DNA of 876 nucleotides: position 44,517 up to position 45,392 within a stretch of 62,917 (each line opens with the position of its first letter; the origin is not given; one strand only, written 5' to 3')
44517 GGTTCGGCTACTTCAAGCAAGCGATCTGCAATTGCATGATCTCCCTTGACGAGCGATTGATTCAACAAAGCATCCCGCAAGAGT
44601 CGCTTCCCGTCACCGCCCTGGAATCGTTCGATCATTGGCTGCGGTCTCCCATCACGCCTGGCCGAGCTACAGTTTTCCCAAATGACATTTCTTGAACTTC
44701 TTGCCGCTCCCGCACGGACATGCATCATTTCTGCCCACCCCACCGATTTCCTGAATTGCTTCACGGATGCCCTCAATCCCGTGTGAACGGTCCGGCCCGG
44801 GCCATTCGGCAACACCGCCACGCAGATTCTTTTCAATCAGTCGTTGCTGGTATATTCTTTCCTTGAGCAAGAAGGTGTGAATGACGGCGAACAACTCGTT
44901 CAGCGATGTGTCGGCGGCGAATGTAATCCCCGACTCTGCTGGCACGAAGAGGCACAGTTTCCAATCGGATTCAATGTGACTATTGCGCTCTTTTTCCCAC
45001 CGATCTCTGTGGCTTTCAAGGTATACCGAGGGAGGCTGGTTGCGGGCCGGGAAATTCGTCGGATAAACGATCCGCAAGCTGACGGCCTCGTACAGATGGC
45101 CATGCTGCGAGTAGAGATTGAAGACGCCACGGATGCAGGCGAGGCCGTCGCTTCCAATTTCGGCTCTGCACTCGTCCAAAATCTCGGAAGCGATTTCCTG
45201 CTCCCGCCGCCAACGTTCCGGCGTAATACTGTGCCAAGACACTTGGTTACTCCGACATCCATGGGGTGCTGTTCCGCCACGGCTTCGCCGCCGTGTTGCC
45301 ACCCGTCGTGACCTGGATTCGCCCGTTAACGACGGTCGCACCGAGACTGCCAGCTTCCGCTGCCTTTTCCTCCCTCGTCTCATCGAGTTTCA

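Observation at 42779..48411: Pycsar/CBASS-like cyclic-nucleotide defence module with an unusual gene set, plus divergent CapH/CapP-like regulators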

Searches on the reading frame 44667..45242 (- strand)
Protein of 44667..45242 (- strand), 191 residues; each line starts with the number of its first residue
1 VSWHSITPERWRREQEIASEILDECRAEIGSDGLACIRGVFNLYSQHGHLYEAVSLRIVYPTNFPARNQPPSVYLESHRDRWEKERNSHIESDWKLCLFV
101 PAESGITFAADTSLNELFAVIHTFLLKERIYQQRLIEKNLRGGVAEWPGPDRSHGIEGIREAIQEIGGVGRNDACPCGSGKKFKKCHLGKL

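Call 3: search_protein_families(library=pfam, proteins=[window:44667-45242:-], max_evalue=0.01)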
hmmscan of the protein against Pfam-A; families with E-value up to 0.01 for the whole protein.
window:44667-45242:- (191 aa): 1 family
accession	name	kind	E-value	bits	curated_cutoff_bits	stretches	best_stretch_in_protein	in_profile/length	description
PF02810.21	SEC-C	-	2.2e-10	40.6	20.4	1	171-188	1-18/19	SEC-C motif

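Call 4: search_protein_families(library=padloc, proteins=[window:44667-45242:-], max_evalue=0.01)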
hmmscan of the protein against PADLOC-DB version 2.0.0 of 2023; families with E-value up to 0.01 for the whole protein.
window:44667-45242:- (191 aa): 8 families
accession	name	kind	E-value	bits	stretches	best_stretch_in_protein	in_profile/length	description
PDLC00865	E2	-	1.4e-18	65.1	2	31-163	27-146/219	E2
PDLC00872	E2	-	6.4e-17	59.7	2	32-167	24-147/216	E2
PDLC00861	E2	-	1.3e-13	49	1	32-190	29-197/232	E2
PDLC00833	E1-E2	-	2.2e-11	41.7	2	162-190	165-193/222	E1-E2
PDLC00871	E2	-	1.4e-10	39.3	2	35-169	31-152/241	E2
PDLC00859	E2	-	3.1e-06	24.9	1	37-119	31-112/221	E2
PDLC00870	E2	-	3.7e-06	25.1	0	174-187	176-189/223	E2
PDLC04917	PDC-S12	-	4.7e-06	24.6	1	166-188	195-217/218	-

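Call 13: search_solved_structures(query=window:44667-45242:-, max_evalue=1, show_alignments=2)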
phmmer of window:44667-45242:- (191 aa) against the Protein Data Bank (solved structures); distinct sequences matched with E-value up to 1: 8.
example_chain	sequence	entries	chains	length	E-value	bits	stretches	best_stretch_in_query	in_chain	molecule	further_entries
1sx0_A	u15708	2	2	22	1.9e-06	30.8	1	169-187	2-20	SecA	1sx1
9l6b_C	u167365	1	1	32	6.3e-06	29.1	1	169-186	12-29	UPF0225 protein YchJ -C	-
1tm6_A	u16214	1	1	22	8e-06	28.7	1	170-187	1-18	Preprotein translocase secA subunit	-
1ozb_I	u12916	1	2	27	9.7e-06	28.5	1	169-189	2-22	Preprotein translocase secA subunit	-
1tf2_A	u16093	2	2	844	0.015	18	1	154-186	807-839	Preprotein translocase secA subunit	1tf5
3iqy_A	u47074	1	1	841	0.016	18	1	154-186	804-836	Protein translocase subunit secA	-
5m45_A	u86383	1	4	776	0.73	12.5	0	87-119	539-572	Acetone carboxylase alpha subunit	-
5svb_A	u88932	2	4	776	0.73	12.5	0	87-119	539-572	Acetone carboxylase alpha subunit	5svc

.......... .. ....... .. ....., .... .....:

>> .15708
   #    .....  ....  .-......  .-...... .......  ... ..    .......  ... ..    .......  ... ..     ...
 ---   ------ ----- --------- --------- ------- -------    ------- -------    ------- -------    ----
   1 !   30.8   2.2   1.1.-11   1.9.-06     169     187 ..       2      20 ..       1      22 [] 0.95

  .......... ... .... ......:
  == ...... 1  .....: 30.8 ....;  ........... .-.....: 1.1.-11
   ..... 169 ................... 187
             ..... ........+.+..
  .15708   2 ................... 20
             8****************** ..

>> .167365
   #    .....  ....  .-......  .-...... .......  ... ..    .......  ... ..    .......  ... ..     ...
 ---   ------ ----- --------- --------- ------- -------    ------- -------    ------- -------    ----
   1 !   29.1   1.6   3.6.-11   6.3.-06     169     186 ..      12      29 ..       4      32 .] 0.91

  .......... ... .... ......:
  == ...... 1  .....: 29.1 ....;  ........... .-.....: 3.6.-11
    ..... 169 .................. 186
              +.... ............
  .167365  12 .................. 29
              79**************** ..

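Call 15: find_homologous_proteins(query=window:44667-45242:-, max_evalue=0.001)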
Query window:44667-45242:- (191 aa): 160 proteins with E <= 0.001 among 837 candidates; the best 120 are listed.
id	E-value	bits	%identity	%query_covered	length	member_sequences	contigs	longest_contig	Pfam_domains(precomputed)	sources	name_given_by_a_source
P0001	3.3e-129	446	100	100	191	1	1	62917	PF02810.22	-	-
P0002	5.5e-90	318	70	100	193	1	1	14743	PF02810.22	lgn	-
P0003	1.1e-88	314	67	98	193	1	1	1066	PF02810.22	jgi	jgi:hypothetical protein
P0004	1.6e-88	313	71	100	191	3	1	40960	PF02810.22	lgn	-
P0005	4.6e-88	312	69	100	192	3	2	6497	PF02810.22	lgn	-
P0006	8.0e-88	311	68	100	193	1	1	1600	PF02810.22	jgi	jgi:hypothetical protein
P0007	8.1e-88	311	69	100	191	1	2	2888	PF02810.22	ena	-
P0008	4.0e-87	309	66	100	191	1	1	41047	PF02810.22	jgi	jgi:hypothetical protein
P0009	7.7e-87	308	66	100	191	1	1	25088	PF02810.22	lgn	-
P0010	3.3e-86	306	67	100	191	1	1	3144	PF02810.22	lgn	-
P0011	7.5e-86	305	68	100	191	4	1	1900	PF02810.22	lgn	-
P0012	1.2e-85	304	66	100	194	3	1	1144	PF02810.22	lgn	-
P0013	1.7e-85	304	65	100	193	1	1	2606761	PF02810.22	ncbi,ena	-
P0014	3.1e-85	303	67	100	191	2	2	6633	PF02810.22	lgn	-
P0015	3.4e-85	303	65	100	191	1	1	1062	PF02810.22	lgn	-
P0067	3.9e-77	276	64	100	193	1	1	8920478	PF02810.22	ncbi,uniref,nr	ncbi:SEC-C metal-binding domain-containing protein [Fuerstiella marisgermanici]|uniref:Preprotein tr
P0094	4.5e-62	227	53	100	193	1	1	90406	PF02810.22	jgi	jgi:hypothetical protein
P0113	1.9e-54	202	51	97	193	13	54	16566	PF02810.22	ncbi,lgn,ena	-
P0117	4.9e-53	198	50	98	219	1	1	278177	PF02810.22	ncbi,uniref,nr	ncbi:SEC-C domain-containing protein [Tautonia plasticadhaerens]|uniref:SEC-C motif protein n=1 Tax=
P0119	2.1e-49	186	51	90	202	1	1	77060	PF02810.22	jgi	jgi:preprotein translocase subunit SecA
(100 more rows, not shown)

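Call 17: find_related_loci(query=A1, collection=genome_contigs, flank=8000)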
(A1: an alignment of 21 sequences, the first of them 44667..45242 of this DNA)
Query A1 (191 aa) in genome_contigs; peptide patterns used: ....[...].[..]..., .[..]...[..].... (x = any residue, [..] = any of these).
600 stretches matched a pattern (row limit reached: there are more); 519 encode a relative of the query (tblastn E <= 1e-3); the best 80 are kept; 80 distinct loci.
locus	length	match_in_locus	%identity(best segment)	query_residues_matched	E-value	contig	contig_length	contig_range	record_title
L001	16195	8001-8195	45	128-187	5e-10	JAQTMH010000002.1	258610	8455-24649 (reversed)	MAG: Patescibacteria group bacterium isolate STA_36 NODE_85_length_258610_cov_5.218262_Sandtown_A, whole genome shotgun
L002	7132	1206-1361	50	149-187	1e-9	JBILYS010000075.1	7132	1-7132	MAG: Crocinitomicaceae bacterium isolate ME2019-03-01_3300042479_group8_bin100 Rohwer_bin700_scaffold_4042_c1, whole gen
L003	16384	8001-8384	27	34-187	4e-9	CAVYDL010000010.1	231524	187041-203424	MAG: uncultured delta proteobacterium isolate MFD04935.bin.1.83 genome assembly, contig: contig_9845, whole genome shotg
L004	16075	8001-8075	80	166-190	3e-9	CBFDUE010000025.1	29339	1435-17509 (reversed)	MAG TPA_asm: uncultured bacterium isolate SRR6823440_concoct_100 genome assembly, contig: ERZ650341.659, whole genome sh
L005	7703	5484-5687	38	111-186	7e-9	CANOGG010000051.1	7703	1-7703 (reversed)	MAG TPA_asm: uncultured Mycoplasma sp. isolate SRR19759418_bin.41_metawrap_v1.3_MAG genome assembly, contig: NODE.11594_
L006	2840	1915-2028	53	151-188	1e-8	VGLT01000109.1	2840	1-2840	MAG: Candidatus Uhrbacteria bacterium isolate M_DeepCast_50m_m1_090 M_DeepCast_50m_m1_090_Ga0194121_10060278, whole geno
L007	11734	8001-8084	72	163-191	1e-8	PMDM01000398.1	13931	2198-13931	MAG: Methylococcaceae bacterium isolate fen_1218 73.20120700_E2X.256_contig_932972, whole genome shotgun sequence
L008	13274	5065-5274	38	110-186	2e-8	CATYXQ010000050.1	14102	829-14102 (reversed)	MAG TPA_asm: uncultured Eubacteriales bacterium isolate ERR9762697_bin.37_MetaWRAP_v1.3_MAG genome assembly, contig: ERZ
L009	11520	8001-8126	55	148-187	2e-8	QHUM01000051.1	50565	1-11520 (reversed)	MAG: Gemmatimonadetes bacterium isolate AG28 14_1009_12_30cm_scaffold_121_curated, whole genome shotgun sequence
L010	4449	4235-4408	39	121-186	2e-8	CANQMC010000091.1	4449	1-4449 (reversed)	MAG: uncultured Bacilli bacterium isolate Lapin-014__bin58 genome assembly, contig: Lapin-014__NODE_18000_length_4449_co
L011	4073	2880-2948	78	166-188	2e-8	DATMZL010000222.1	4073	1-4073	MAG TPA_asm: Polyangia bacterium isolate SMAG_U13173 k141_382160, whole genome shotgun sequence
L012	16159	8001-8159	44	126-187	3e-8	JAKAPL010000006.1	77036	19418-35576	MAG: Myxococcales bacterium isolate YF1.bin66 NODE_275_length_77036_cov_5.230792, whole genome shotgun sequence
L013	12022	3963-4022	95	168-187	3e-8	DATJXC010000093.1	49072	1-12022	MAG TPA_asm: Gemmatimonadales bacterium isolate SMAG_U15116 k141_2841172, whole genome shotgun sequence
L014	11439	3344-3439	67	159-191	2e-8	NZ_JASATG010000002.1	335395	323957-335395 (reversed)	Pseudoduganella sp. OTU4001 2, whole genome shotgun sequence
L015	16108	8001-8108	55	148-187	3e-8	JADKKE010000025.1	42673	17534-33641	MAG: Bacteroidetes bacterium isolate Vibo_18-Q3-R45-57_MAXAC.083 tig00025805-10-426150, whole genome shotgun sequence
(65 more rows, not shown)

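Call 19: find_encoding_contigs(protein=P0067, flank=8000, max_places=2)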
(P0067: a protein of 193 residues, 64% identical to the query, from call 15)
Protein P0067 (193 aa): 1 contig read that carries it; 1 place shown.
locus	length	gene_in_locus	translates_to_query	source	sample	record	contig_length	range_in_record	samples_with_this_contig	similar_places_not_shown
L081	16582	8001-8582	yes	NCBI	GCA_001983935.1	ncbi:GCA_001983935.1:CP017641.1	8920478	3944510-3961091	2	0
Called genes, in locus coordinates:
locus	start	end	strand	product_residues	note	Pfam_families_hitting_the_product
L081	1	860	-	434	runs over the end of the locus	PF01764:Lipase_3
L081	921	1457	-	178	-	PF13302:Acetyltransf_3, PF00583:Acetyltransf_1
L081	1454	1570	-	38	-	-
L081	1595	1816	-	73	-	-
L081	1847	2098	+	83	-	-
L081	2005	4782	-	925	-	PF13289:SIR2_2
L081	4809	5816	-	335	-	-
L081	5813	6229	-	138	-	PF12844:HTH_19, PF13560:HTH_31, PF13744:HTH_37 (faint), PF01381:HTH_3, PF07022:Phage_CI_repr (weak), PF13443:HTH_26 (weak)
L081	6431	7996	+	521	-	PF00211:Guanylate_cyc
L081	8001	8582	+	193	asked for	PF02810:SEC-C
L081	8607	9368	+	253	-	PF00027:cNMP_binding, PF10137:CAP12-PCTIR_TIR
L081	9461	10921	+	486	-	PF03050:DDE_Tnp_IS66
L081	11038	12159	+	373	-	PF13808:DDE_Tnp_1_assoc, PF01609:DDE_Tnp_1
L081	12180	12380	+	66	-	-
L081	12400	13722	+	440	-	PF04326:SLFN_AlbA_2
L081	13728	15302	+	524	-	PF00561:Abhydrolase_1 (faint), PF12697:Abhydrolase_6 (faint), PF12146:Hydrolase_4 (faint)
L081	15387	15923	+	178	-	-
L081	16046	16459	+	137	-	PF11225:DUF3024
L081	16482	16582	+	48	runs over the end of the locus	-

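Call 20: find_encoding_contigs(protein=P0117, flank=8000, max_places=2)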
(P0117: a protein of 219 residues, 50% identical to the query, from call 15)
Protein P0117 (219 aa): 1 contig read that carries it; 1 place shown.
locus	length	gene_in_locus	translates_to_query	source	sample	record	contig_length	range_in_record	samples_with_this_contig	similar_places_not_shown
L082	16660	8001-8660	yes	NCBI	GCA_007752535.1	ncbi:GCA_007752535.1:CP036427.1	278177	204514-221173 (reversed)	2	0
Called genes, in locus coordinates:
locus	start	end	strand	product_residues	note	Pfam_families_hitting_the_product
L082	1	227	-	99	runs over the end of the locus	-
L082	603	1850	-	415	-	PF02746:MR_MLE_N, PF13378:MR_MLE_C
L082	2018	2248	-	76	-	-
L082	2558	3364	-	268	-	PF13340:DUF4096, PF01609:DDE_Tnp_1, PF13586:DDE_Tnp_1_2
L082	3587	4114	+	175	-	-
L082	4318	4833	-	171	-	-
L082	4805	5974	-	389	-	PF01381:HTH_3, PF12844:HTH_19, PF13443:HTH_26, PF13560:HTH_31, PF06114:Peptidase_M78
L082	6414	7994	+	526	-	PF00211:Guanylate_cyc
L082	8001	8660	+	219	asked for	PF02810:SEC-C (weak)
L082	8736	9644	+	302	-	PF00027:cNMP_binding, PF10137:CAP12-PCTIR_TIR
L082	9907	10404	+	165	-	-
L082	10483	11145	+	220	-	PF01844:HNH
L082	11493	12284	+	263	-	-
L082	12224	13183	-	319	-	PF13276:HTH_21, PF00665:rve, PF13683:rve_3 (weak)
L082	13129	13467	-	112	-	PF01527:HTH_Tnp_1 (weak), PF13518:HTH_28 (weak)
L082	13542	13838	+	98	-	-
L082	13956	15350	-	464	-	PF03050:DDE_Tnp_IS66, PF13817:DDE_Tnp_IS66_C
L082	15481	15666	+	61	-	PF00079:Serpin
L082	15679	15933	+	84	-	PF00079:Serpin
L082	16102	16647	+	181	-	PF00079:Serpin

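Call 21: find_encoding_contigs(protein=P0113, flank=7000, max_places=3)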
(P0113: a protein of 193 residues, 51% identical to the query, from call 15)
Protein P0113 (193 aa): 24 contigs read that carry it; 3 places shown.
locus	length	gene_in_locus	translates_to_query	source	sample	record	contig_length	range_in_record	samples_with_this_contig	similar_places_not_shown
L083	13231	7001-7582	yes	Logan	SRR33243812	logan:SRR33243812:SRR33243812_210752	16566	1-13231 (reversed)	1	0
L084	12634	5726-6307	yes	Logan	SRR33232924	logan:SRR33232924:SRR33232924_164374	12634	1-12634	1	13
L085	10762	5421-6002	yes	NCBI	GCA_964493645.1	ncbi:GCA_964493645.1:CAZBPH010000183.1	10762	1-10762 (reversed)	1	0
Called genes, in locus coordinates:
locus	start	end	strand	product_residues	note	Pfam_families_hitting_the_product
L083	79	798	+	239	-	-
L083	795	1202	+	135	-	-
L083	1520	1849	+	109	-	-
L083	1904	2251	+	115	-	PF11171:DUF2958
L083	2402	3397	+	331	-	-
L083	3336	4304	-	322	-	PF01555:N6_N4_Mtase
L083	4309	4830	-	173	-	PF06114:Peptidase_M78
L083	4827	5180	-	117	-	PF13560:HTH_31 (weak), PF01381:HTH_3, PF12844:HTH_19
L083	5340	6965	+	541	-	PF00211:Guanylate_cyc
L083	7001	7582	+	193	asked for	PF02810:SEC-C (weak)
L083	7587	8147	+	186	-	PF18967:PycTM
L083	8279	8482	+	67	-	-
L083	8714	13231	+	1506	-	?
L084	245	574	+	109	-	-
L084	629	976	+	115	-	PF11171:DUF2958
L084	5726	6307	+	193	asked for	PF02810:SEC-C (weak)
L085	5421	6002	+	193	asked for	PF02810:SEC-C (weak)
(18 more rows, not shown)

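Call 22: find_encoding_contigs(protein=P0119, flank=7000, max_places=2)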
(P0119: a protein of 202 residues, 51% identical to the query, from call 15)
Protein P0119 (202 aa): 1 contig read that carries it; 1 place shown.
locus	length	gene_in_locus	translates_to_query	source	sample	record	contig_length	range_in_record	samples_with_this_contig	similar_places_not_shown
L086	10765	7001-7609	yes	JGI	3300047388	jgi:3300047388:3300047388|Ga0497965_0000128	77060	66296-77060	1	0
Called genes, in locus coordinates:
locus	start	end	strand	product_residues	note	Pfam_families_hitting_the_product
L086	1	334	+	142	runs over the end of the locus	-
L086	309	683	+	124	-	-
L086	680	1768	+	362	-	PF00589:Phage_integrase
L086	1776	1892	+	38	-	-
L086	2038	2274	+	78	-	-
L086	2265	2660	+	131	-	-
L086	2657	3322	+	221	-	-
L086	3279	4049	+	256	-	PF00899:ThiF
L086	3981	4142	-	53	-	-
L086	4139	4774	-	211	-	PF06114:Peptidase_M78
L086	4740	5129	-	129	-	PF13560:HTH_31, PF12844:HTH_19 (weak), PF13443:HTH_26 (faint)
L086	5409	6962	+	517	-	PF00211:Guanylate_cyc (weak)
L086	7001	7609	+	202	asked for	PF02810:SEC-C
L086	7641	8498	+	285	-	PF00027:cNMP_binding, PF10137:CAP12-PCTIR_TIR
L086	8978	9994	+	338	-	-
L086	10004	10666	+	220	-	-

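Call 23: find_encoding_contigs(protein=P0094, flank=7000, max_places=2)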
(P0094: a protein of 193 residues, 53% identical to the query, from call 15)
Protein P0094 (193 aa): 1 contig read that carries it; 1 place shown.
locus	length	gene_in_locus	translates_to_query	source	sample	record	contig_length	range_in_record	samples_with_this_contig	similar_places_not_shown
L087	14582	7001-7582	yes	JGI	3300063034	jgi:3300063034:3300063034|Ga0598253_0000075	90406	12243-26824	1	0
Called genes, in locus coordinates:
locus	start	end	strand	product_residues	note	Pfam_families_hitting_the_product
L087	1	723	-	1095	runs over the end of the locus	PF04851:ResIII, PF00270:DEAD, PF00271:Helicase_C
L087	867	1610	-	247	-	PF04476:4HFCP_synth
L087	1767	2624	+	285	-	-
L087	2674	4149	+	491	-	PF12705:PDDEXK_1 (weak), PF13482:RNase_H_2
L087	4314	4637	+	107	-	PF12844:HTH_19, PF13560:HTH_31, PF13744:HTH_37 (faint), PF01381:HTH_3, PF13413:HTH_25 (weak), PF13443:HTH_26 (faint)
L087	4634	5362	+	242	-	-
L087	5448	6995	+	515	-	PF00211:Guanylate_cyc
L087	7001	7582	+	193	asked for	PF02810:SEC-C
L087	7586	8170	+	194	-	PF18967:PycTM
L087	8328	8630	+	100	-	PF13031:DUF3892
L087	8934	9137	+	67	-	PF12728:HTH_17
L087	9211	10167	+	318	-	PF13182:DUF4007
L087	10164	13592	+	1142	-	-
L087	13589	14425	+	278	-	PF01507:PAPS_reduct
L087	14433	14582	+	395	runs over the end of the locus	PF00266:Aminotran_5, PF01212:Beta_elim_lyase (weak)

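Call 49: search_protein_families(library=ncbifam, proteins=[window:44667-45242:-], max_evalue=0.1)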
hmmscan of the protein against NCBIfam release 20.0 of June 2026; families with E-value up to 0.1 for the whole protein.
window:44667-45242:- (191 aa): 7 families
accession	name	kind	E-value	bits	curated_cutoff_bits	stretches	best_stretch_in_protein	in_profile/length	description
NF004088.0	PRK05590.1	equivalog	1.1e-07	32.3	140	1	167-187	143-163/166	hypothetical protein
NF002449.0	PRK01617.1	equivalog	2.2e-07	31.3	141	1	168-186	133-151/154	hypothetical protein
NF007704.0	PRK10396.1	equivalog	4.9e-07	29.9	149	1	161-188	193-220/221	hypothetical protein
TIGR04102.1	SWIM_PBPRA1643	hypoth_equivalog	2.9e-06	27.7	68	1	170-186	90-106/108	PBPRA1643 family SWIM/SEC-C metal-binding motif protein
NF002592.0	PRK02250.1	equivalog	6.2e-06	26.4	158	1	159-186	139-165/167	hypothetical protein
NF001213.0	PRK00183.1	equivalog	7.4e-06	26.1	158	1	169-187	134-152/157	hypothetical protein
NF008970.0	PRK12318.1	equivalog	0.00045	19.6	267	1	170-188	2-20/291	methionyl aminopeptidase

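Call 50: find_encoding_contigs(protein=P0004, flank=9000, max_places=2)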
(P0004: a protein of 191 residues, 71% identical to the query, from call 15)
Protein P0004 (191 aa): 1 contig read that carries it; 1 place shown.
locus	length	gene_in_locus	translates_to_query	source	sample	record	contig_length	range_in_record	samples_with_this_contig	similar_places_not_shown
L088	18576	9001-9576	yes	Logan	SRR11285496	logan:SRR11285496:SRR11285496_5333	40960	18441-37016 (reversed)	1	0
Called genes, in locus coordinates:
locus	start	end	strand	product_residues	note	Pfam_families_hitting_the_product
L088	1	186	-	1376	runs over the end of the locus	?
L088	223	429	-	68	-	PF12728:HTH_17, PF00376:MerR, PF01381:HTH_3 (faint), PF13411:MerR_1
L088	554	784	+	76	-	-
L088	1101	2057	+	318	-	PF21068:ATPgraspMvdD (weak)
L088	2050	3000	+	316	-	-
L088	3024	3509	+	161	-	PF12697:Abhydrolase_6 (weak)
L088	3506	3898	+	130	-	-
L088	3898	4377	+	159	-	PF07883:Cupin_2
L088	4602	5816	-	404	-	PF04326:SLFN_AlbA_2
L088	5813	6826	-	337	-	-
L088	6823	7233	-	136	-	PF12844:HTH_19, PF13560:HTH_31, PF13744:HTH_37 (faint), PF01381:HTH_3, PF07022:Phage_CI_repr, PF13443:HTH_26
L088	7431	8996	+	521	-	PF00211:Guanylate_cyc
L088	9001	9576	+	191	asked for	PF02810:SEC-C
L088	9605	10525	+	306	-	PF00027:cNMP_binding, PF10137:CAP12-PCTIR_TIR, PF13676:TIR_2 (weak)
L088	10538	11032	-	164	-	PF13646:HEAT_2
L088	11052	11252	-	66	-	PF00194:Carb_anhydrase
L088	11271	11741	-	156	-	PF00194:Carb_anhydrase (weak)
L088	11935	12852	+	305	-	PF08401:ArdcN, PF18818:MPTase-PolyVal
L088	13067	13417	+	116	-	-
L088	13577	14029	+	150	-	-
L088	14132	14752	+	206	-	-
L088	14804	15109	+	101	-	-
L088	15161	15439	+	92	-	-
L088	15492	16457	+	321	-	PF05673:DUF815 (faint), PF20030:bpMoxR (faint), PF05496:RuvB_N, PF00004:AAA, PF07728:AAA_5, PF00158:Sigma54_activat (weak), PF17864:AAA_lid_4, PF05491:WHD_RuvB, +1 more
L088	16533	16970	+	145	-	-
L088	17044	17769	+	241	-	PF00589:Phage_integrase, PF22823:MrpR_C_cat (weak)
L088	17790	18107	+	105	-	-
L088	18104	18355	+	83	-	PF19612:DUF6117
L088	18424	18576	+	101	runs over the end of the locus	-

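Call 54: predict_structure(alignment_id=A1)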
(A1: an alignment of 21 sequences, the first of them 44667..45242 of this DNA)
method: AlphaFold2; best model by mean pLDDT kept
length: 191 residues; sequences in the alignment: 21
mean_pLDDT: 84.0   pTM: 0.76
mean pLDDT of the five models: 84.0, 82.9, 80.4, 71.4, 66.6
residues with pLDDT >= 90: 68; 70-90: 95; 50-70: 25; < 50: 3
segments of 3 or more residues with pLDDT < 50: 101-103
pLDDT, mean of each block of 10 residues (from residue 1): 89 96 96 94 91 95 85 90 77 78 67 90 90 90 80 61 71 74 84 75
secondary structure, 60 per line:
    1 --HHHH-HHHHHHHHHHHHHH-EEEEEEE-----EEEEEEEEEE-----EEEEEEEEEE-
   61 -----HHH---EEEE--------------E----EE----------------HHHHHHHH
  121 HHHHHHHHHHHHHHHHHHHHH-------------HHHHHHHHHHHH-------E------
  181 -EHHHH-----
elements in order: H3-6 H8-21 E23-29 E35-44 E50-59 E72-75 H113-141 H155-166 H183-186
